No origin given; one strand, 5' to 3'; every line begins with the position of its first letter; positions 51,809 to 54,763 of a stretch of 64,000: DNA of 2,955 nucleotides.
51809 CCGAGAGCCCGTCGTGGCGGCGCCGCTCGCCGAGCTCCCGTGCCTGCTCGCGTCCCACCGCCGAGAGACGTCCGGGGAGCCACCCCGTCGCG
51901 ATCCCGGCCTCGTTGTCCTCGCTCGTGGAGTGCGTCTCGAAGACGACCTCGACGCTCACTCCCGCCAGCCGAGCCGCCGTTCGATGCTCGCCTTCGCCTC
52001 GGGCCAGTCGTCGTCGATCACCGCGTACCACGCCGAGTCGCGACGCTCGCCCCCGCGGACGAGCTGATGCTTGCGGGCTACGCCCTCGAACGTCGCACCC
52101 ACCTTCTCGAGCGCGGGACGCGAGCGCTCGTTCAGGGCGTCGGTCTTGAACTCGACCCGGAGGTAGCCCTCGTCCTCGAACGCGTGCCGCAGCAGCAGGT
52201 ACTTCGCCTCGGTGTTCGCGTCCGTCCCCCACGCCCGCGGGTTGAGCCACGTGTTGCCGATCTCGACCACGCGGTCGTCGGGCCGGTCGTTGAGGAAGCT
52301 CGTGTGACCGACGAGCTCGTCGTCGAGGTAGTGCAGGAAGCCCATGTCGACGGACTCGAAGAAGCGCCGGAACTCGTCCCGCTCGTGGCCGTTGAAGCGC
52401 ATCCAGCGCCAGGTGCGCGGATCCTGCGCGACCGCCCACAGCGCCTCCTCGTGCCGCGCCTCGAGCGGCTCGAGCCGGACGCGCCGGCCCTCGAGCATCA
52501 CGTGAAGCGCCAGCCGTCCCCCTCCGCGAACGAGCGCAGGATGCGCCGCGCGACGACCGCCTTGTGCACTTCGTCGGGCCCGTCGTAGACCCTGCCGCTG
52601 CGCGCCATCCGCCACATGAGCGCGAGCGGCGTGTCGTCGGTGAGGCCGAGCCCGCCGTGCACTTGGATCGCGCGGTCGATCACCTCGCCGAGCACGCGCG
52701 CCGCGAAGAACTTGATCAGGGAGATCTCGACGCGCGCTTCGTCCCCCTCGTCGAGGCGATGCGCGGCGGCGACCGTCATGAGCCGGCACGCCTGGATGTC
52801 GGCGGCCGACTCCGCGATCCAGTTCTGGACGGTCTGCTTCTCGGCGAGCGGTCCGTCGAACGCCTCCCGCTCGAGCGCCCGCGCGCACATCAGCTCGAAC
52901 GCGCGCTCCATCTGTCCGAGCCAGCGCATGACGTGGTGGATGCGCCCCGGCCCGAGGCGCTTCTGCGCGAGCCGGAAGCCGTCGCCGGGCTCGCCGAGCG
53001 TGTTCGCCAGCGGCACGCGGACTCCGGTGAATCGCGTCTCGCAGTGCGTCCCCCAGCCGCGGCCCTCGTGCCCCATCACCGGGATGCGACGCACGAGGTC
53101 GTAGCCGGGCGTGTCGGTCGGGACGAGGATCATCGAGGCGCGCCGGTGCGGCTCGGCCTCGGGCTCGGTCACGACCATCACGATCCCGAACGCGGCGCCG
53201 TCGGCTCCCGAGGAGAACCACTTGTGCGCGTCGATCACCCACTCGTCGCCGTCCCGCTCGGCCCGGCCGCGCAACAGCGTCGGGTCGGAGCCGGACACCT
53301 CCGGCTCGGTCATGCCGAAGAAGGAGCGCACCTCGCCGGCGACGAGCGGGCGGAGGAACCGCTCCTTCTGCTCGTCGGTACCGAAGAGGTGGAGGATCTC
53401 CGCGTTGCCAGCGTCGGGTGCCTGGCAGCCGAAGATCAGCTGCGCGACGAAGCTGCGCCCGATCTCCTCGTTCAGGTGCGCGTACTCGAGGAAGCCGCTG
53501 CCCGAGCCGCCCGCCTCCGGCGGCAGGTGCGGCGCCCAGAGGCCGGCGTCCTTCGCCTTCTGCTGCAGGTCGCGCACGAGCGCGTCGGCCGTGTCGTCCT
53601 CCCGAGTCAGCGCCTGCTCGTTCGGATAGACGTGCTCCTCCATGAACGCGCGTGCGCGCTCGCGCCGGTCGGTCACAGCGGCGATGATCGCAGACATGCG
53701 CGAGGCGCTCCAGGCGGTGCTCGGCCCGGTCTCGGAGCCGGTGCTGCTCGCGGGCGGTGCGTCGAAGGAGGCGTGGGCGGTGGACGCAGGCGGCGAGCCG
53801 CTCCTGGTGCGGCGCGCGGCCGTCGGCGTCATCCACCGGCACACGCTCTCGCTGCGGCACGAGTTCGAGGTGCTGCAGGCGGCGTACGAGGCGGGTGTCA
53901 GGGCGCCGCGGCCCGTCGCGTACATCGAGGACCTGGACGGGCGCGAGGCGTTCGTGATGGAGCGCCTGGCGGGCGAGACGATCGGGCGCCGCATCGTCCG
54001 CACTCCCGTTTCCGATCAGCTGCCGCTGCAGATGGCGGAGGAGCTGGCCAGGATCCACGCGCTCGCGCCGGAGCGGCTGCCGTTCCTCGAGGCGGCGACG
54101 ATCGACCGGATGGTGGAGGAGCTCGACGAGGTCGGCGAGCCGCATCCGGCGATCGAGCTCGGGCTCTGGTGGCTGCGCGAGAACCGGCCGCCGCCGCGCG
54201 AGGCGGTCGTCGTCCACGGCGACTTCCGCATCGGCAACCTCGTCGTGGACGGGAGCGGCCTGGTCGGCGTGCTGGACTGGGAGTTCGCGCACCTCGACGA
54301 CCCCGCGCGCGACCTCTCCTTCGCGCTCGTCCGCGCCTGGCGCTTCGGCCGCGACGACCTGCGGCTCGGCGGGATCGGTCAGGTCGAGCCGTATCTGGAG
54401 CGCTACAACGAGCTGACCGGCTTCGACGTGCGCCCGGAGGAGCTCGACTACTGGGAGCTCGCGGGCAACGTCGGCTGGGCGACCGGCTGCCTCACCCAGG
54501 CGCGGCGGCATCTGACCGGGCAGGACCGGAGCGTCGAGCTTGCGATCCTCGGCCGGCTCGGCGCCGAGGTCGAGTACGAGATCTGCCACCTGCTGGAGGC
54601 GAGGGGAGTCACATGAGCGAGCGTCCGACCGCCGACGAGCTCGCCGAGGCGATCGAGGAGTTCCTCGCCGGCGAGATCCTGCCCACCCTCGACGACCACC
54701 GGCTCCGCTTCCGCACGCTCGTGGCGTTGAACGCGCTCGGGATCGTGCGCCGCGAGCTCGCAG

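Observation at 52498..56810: Split ACAD10/11- or Lva-like module: ACAD back-to-back with an APH kinase, a 100-aa partner, a second kinase-like protein and an SDR, feeding into an ABC importer operon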

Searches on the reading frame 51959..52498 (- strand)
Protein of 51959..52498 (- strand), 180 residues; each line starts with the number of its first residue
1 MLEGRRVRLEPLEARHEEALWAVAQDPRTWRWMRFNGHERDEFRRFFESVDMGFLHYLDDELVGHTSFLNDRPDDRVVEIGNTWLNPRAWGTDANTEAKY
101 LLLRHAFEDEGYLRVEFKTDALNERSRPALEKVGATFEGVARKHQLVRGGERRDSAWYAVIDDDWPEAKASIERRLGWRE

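Call 98: search_protein_families(library=pfam, proteins=[window:51959-52498:-], max_evalue=0.01)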
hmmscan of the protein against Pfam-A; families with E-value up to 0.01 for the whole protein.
window:51959-52498:- (180 aa): 2 families
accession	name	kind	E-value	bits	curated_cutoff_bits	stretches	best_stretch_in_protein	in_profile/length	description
PF13302.13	Acetyltransf_3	-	2.5e-18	67.6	25.4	1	6-135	1-137/138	Acetyltransferase (GNAT) domain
PF00583.31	Acetyltransf_1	-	6.2e-08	33.4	20.7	1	32-134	9-115/116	Acetyltransferase (GNAT) family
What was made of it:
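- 51956..52498 (-): GNAT acetyltransferase, coupled to the ACAD stop codon. A lineage-specific companion. Pfam Acetyltransf_3 (call 98).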

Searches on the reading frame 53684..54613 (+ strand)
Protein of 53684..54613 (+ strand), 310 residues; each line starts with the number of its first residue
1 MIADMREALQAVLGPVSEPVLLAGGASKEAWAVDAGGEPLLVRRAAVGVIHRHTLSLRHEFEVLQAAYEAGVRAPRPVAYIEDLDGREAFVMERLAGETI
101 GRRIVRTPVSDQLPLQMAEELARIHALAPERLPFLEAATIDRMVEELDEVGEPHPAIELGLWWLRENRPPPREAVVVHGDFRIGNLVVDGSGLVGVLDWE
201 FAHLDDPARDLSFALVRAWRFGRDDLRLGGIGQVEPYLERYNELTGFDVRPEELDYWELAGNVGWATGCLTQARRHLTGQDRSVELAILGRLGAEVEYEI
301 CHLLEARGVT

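Call 8: search_protein_families(library=pfam, proteins=[window:53684-54613:+], max_evalue=0.01)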
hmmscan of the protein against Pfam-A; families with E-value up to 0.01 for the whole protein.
seq(310 aa): 3 families
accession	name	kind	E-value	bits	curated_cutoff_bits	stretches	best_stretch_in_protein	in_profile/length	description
PF01636.29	APH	-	1.1e-30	107.6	23.2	1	22-233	5-227/239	Phosphotransferase enzyme family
PF04655.20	APH_6_hur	-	0.0023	17.8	27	1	84-187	65-172/252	Aminoglycoside/hydroxyurea antibiotic resistance kinase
PF01163.29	RIO1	-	0.0048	17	22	0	56-82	54-80/187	RIO domain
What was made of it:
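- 53684..54616 (+): LvaA-class APH-fold kinase subunit. The alternative start is 53696. Pfam APH, E 1e-30 (call 8).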

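Call 9: search_protein_families(library=ncbifam, proteins=[window:53684-54613:+], max_evalue=0.01)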
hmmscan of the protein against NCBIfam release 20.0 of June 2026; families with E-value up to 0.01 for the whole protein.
seq(310 aa): 20 families
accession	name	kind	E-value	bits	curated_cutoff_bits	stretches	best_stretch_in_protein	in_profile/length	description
TIGR02721.1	ycfN_thiK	equivalog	1.4e-12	47.3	299.45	1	22-216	4-187/256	thiamine kinase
NF033068.1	APH_3p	equivalog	8e-11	41.9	205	1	53-219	46-220/255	APH(3') family aminoglycoside O-phosphotransferase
NF038156.1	lant_syn_V_LxmK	equivalog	1.3e-07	31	315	1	172-211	189-227/347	class V lanthionine synthetase subunit LxmK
NF000255.1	macrolide_MphF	exception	1.5e-06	27.9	650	1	154-215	169-233/299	Mph(F) family macrolide 2'-phosphotransferase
NF000254.1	macrolide_MphA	exception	2.2e-06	27.3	550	1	163-216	183-237/293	Mph(A) family macrolide 2'-phosphotransferase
NF033065.0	APH_3p_IVa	exception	4.5e-06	26.3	530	1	57-226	57-232/262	aminoglycoside O-phosphotransferase APH(3')-IVa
NF046102.1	CellCycRegCcrZ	equivalog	4.5e-05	23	400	1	173-215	152-194/260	cell cycle regulator CcrZ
NF032898.2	APH_3p_II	exception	0.00025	20.4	360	1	57-215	50-217/256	APH(3')-II family aminoglycoside O-phosphotransferase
NF000241.1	MPH_3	exception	0.0004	19.8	500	1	163-214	177-229/293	Mph(E)/Mph(G) family macrolide 2'-phosphotransferase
NF000240.1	macrolide_MphC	exception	0.00046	19.7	550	1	163-211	181-230/299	Mph(C) family macrolide 2'-phosphotransferase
TIGR03724.2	arch_bud32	equivalog_domain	0.00051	19.6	125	0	58-126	41-103/193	KEOPS complex kinase/ATPase Bud32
NF012158.1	macrolide_MphE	exception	0.00078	18.8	640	1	176-212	190-227/294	Mph(E) family macrolide 2'-phosphotransferase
TIGR02172.1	Fb_sc_TIGR02172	paralog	0.00099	19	228.2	1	57-192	39-171/226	TIGR02172 family protein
NF033059.2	APH_3p_I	exception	0.00099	18.6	400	1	164-213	178-227/267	APH(3')-I family aminoglycoside O-phosphotransferase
TIGR00938.1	thrB_alt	equivalog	0.001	18.5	255.9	1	141-243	156-253/307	homoserine kinase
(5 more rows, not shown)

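Call 14: search_solved_structures(query=window:53684-54613:+, max_evalue=0.001)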
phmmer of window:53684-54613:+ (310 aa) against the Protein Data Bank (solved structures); distinct sequences matched with E-value up to 0.001: 11.
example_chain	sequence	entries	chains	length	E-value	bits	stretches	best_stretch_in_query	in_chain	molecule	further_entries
9o56_A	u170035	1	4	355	3e-12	49.6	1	22-231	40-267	Aminoglycoside phosphotransferase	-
8v3v_A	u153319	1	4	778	6e-09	38.8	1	24-213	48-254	Acyl-Coenzyme A dehydrogenase family, member 11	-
8v3u_A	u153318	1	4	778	7.9e-08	35.2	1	24-213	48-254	Acyl-Coenzyme A dehydrogenase family, member 11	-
5igh_A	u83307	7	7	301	6.6e-07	32.1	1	162-216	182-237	Macrolide 2'-phosphotransferase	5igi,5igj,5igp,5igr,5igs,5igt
3dxp_A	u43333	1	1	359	9.3e-06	28.3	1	4-225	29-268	putative acyl-CoA dehydrogenase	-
9qos_A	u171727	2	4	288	1.3e-05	27.8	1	56-214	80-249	Aminoglycoside 3'-phosphotransferase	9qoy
5uxd_A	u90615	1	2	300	0.00027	23.5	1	160-218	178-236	Macrolide 2'-phosphotransferase MphH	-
5uxb_A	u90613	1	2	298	0.00028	23.5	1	160-218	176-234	Macrolide 2'-phosphotransferase MphH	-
5uxc_A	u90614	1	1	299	0.00028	23.5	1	160-218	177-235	Predicted aminoglycoside phosphotransferase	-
7w15_B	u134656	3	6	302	0.00044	22.8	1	176-213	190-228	Macrolide 2'-phosphotransferase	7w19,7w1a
8ixi_A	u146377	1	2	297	0.00045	22.8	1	176-213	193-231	Macrolide 2'-phosphotransferase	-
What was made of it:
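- On ACAD10/ACAD11: Only 38.8 bits to the ACAD11 kinase domain (call 14).
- The best solved relative of the kinase is 9o56 (E 3e-12; call 14).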

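Call 90: search_solved_structures(query=window:53684-54613:+, max_evalue=0.0001, show_alignments=3)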
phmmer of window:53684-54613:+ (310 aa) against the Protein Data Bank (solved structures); distinct sequences matched with E-value up to 0.0001: 6.
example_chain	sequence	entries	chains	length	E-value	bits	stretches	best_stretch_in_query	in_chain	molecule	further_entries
9o56_A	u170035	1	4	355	3e-12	49.6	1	22-231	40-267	Aminoglycoside phosphotransferase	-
8v3v_A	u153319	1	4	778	6e-09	38.8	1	24-213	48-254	Acyl-Coenzyme A dehydrogenase family, member 11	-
8v3u_A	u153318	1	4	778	7.9e-08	35.2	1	24-213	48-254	Acyl-Coenzyme A dehydrogenase family, member 11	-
5igh_A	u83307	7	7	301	6.6e-07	32.1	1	162-216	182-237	Macrolide 2'-phosphotransferase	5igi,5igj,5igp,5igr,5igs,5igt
3dxp_A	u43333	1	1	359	9.3e-06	28.3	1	4-225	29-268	putative acyl-CoA dehydrogenase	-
9qos_A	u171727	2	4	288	1.3e-05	27.8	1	56-214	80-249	Aminoglycoside 3'-phosphotransferase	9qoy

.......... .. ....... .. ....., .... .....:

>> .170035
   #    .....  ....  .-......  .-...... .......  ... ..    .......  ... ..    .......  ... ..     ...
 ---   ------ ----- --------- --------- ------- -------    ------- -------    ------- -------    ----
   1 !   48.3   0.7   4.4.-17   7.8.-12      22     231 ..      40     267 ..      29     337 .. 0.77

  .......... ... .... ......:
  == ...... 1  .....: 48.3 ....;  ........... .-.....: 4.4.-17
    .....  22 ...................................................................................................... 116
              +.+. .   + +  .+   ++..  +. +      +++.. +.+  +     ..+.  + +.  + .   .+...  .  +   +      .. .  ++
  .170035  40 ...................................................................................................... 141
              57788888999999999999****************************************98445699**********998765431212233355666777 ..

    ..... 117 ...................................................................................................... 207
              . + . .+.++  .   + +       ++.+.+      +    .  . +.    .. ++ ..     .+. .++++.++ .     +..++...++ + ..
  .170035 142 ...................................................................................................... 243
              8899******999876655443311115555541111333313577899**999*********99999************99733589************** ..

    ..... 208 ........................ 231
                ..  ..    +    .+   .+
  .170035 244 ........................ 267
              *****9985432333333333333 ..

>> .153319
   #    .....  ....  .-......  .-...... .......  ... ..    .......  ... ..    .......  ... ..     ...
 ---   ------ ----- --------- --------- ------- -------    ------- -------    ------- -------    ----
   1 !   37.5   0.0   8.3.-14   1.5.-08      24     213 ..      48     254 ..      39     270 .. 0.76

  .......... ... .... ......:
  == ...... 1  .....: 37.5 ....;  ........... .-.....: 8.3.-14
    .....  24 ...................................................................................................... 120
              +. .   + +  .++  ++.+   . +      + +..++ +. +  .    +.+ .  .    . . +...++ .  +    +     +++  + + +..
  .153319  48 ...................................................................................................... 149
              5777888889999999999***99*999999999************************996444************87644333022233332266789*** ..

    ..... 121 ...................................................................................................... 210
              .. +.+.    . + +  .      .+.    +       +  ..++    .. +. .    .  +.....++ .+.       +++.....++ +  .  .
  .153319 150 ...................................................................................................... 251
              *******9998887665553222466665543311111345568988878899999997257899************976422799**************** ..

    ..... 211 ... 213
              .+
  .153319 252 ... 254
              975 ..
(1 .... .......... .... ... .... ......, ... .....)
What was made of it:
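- The position equivalent to the CoA-contacting R86 of ACAD11 is His in this kinase, with an Arg one residue earlier (call 90).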

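Call 107: search_protein_families(library=ncbifam, proteins=[window:53684-54613:+], max_evalue=10)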
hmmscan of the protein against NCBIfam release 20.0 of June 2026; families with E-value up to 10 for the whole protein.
window:53684-54613:+ (310 aa): 27 families (the best 25 are shown)
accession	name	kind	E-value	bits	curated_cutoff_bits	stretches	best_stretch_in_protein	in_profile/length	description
TIGR02721.1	ycfN_thiK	equivalog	1.4e-12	47.3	299.45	1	22-216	4-187/256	thiamine kinase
NF033068.1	APH_3p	equivalog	8e-11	41.9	205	1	53-219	46-220/255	APH(3') family aminoglycoside O-phosphotransferase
NF038156.1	lant_syn_V_LxmK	equivalog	1.3e-07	31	315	1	172-211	189-227/347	class V lanthionine synthetase subunit LxmK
NF000255.1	macrolide_MphF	exception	1.5e-06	27.9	650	1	154-215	169-233/299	Mph(F) family macrolide 2'-phosphotransferase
NF000254.1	macrolide_MphA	exception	2.2e-06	27.3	550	1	163-216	183-237/293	Mph(A) family macrolide 2'-phosphotransferase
NF033065.0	APH_3p_IVa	exception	4.5e-06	26.3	530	1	57-226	57-232/262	aminoglycoside O-phosphotransferase APH(3')-IVa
NF046102.1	CellCycRegCcrZ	equivalog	4.5e-05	23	400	1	173-215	152-194/260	cell cycle regulator CcrZ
NF032898.2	APH_3p_II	exception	0.00025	20.4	360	1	57-215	50-217/256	APH(3')-II family aminoglycoside O-phosphotransferase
NF000241.1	MPH_3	exception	0.0004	19.8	500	1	163-214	177-229/293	Mph(E)/Mph(G) family macrolide 2'-phosphotransferase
NF000240.1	macrolide_MphC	exception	0.00046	19.7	550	1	163-211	181-230/299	Mph(C) family macrolide 2'-phosphotransferase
TIGR03724.2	arch_bud32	equivalog_domain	0.00051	19.6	125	1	58-126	41-103/193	KEOPS complex kinase/ATPase Bud32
NF012158.1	macrolide_MphE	exception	0.00078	18.8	640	1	176-212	190-227/294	Mph(E) family macrolide 2'-phosphotransferase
TIGR02172.1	Fb_sc_TIGR02172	paralog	0.00099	19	228.2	1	57-192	39-171/226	TIGR02172 family protein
NF033059.2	APH_3p_I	exception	0.00099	18.6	400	1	164-213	178-227/267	APH(3')-I family aminoglycoside O-phosphotransferase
TIGR00938.1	thrB_alt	equivalog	0.001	18.5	255.9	1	141-243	156-253/307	homoserine kinase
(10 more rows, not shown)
